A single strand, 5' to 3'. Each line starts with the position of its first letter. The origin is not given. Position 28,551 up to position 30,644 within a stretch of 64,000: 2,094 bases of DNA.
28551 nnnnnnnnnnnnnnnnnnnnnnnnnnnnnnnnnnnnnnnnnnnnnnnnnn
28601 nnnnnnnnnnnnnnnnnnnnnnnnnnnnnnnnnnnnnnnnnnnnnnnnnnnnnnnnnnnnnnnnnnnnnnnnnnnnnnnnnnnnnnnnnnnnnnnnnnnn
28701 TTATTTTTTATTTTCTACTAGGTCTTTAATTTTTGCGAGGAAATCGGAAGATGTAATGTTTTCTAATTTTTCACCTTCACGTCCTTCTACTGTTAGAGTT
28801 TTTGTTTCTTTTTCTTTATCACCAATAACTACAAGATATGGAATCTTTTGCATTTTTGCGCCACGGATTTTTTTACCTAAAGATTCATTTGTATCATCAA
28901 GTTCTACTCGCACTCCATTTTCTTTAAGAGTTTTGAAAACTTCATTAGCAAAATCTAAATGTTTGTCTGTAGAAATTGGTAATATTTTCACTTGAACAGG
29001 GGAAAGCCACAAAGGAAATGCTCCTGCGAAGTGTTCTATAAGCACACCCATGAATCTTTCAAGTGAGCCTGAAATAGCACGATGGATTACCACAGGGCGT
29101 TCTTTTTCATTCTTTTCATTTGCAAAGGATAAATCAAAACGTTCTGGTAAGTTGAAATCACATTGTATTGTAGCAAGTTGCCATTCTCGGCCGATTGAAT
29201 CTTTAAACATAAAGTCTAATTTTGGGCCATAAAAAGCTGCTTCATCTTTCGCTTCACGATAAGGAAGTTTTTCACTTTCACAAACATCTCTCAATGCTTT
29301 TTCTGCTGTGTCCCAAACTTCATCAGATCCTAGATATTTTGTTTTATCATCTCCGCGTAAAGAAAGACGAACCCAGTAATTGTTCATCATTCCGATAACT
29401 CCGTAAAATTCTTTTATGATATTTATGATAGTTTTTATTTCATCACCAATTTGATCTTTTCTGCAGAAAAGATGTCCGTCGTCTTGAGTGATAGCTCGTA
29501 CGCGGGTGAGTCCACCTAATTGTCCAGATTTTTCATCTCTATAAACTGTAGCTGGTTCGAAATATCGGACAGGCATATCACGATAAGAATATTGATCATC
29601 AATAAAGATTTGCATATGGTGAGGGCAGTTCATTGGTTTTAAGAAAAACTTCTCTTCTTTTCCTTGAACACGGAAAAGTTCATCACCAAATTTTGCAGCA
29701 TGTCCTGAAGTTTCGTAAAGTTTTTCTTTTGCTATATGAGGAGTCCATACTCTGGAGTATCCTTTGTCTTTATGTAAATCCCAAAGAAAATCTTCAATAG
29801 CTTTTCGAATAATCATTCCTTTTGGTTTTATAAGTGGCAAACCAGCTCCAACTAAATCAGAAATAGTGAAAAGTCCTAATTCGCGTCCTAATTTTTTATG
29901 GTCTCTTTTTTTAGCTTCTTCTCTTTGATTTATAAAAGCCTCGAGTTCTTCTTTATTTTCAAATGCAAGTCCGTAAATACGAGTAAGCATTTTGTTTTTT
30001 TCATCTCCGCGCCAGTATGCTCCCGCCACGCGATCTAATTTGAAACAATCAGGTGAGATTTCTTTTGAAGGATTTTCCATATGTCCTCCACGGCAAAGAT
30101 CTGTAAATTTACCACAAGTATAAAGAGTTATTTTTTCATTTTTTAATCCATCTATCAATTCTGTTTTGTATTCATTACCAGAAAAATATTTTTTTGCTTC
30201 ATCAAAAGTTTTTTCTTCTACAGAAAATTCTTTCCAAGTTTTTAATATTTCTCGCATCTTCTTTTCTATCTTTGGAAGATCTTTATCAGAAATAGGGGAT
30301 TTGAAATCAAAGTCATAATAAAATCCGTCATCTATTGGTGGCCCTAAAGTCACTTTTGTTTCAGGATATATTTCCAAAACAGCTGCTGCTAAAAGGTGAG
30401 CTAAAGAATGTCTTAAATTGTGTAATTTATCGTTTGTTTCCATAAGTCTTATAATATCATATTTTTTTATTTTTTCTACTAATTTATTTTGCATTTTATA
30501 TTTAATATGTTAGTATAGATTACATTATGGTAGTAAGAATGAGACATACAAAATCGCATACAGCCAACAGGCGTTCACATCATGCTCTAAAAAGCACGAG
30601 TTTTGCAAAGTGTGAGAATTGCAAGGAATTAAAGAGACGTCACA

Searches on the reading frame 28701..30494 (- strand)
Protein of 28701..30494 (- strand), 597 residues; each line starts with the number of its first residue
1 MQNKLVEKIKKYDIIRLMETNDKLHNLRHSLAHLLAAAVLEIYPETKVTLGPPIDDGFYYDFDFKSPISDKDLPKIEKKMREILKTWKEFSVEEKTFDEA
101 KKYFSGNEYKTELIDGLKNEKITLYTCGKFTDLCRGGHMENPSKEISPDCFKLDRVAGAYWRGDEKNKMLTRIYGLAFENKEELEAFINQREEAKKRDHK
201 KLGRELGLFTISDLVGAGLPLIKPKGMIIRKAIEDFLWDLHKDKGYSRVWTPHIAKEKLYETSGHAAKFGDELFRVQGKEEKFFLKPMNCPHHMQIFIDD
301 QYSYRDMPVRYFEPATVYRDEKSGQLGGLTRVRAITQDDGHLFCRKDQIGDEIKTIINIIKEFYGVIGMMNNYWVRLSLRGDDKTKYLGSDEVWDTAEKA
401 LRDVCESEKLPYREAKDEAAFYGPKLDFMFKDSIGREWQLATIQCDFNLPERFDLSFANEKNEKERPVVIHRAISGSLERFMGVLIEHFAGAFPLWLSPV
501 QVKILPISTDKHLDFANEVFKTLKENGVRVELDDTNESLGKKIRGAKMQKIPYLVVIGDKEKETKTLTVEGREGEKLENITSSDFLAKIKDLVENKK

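Call 7: search_protein_families(library=pfam, proteins=[window:28701-30494:-], max_evalue=0.01)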
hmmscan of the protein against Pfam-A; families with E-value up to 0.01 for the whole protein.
window:28701-30494:- (597 aa): 4 families
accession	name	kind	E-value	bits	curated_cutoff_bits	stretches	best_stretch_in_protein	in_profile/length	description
PF00587.30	tRNA-synt_2b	-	6e-44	150.7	29.3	1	276-489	3-179/179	tRNA synthetase class II core domain (G, H, P, S and T)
PF03129.25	HGTP_anticodon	-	3.6e-23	82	21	1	501-591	1-93/94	Anticodon binding domain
PF07973.19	tRNA_SAD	-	2.6e-07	31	24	1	122-174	1-44/44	Threonyl and Alanyl tRNA synthetase second additional domain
PF13905.12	Thioredoxin_8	-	0.0019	19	27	0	499-561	33-92/94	Thioredoxin-like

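Call 12: find_encoding_contigs(protein=window:28701-30494:-, flank=10000, max_places=10)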
Protein window:28701-30494:- (597 aa): no gene with exactly this product is on record in the collection.

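Call 13: find_related_loci(query=window:28701-30494:-, collection=genome_contigs, flank=10000)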
Query window:28701-30494:- (597 aa) in genome_contigs; peptide patterns used: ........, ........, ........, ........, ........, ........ (x = any residue, [..] = any of these).
600 stretches matched a pattern (row limit reached: there are more); 596 encode a relative of the query (tblastn E <= 1e-3); the best 80 are kept; 80 distinct loci.
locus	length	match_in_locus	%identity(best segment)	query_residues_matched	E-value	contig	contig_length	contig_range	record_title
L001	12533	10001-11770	76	3-597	0e+0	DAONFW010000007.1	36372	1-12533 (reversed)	MAG TPA_asm: Candidatus Paceibacterota bacterium isolate AMR_MDS_3833 NODE_1116_length_36372_cov_11.373792, whole genome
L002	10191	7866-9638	76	7-596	0e+0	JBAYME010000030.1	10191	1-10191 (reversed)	MAG: Candidatus Paceibacterota bacterium isolate SO_2016_LW1_32 scaffold08277_LW64-88_2016, whole genome shotgun sequenc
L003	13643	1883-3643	73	1-585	0e+0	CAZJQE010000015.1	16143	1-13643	MAG TPA_asm: uncultured Candidatus Saccharibacteria bacterium isolate SRP142039_co1_386 genome assembly, contig: NODE_27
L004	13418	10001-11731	73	20-596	0e+0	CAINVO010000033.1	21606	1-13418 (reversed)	uncultured bacterium isolate C24_bin-2235 genome assembly, contig: bin-2235:33/45, whole genome shotgun sequence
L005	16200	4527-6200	73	18-574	0e+0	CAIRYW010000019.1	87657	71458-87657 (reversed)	uncultured bacterium isolate AlinenLipids_bin-2449 genome assembly, contig: bin-2449:19/29, whole genome shotgun sequenc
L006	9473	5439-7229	72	13-586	0e+0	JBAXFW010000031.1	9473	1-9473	MAG: bacterium isolate ELA281 MAG281_31, whole genome shotgun sequence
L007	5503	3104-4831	73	22-596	0e+0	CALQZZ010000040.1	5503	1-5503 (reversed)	MAG: Candidatus Nomurabacteria bacterium isolate RE-4nov15-362 genome assembly, contig: RE-4nov15-C34521, whole genome s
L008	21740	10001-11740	69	18-596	0e+0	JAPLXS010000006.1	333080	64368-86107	MAG: Candidatus Nomurabacteria bacterium isolate LacPavin_0419_WC53_MAG_32_16 LacPavin_0419_WC53_scaffold_227328, whole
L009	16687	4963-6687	70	21-596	0e+0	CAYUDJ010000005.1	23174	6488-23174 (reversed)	MAG TPA_asm: uncultured Candidatus Saccharibacteria bacterium isolate SRP219642_co5_29 genome assembly, contig: NODE_305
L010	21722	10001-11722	70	24-597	0e+0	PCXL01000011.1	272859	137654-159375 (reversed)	MAG: Candidatus Zambryskibacteria bacterium CG10_big_fil_rev_8_21_14_0_10_42_12 CG10_8_21_14_0.10_scaffold_20_c, whole g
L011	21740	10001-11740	70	18-597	0e+0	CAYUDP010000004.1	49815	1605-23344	MAG TPA_asm: uncultured Candidatus Saccharibacteria bacterium isolate SRP135725_co1_408 genome assembly, contig: NODE_55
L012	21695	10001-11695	72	10-572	0e+0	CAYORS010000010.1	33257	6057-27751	MAG TPA_asm: uncultured Candidatus Saccharibacteria bacterium isolate SRP135725_co1_34 genome assembly, contig: NODE_141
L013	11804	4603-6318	69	18-590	0e+0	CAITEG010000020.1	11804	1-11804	uncultured bacterium isolate AM-2014_bin-3045 genome assembly, contig: bin-3045:20/70, whole genome shotgun sequence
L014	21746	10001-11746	68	17-597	0e+0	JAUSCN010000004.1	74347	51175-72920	MAG: bacterium isolate E14_concoct.bin.140 E14_k141_245770, whole genome shotgun sequence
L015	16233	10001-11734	68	12-590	0e+0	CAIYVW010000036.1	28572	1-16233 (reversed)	uncultured bacterium isolate AlinenLipids_bin-9791 genome assembly, contig: bin-9791:36/52, whole genome shotgun sequenc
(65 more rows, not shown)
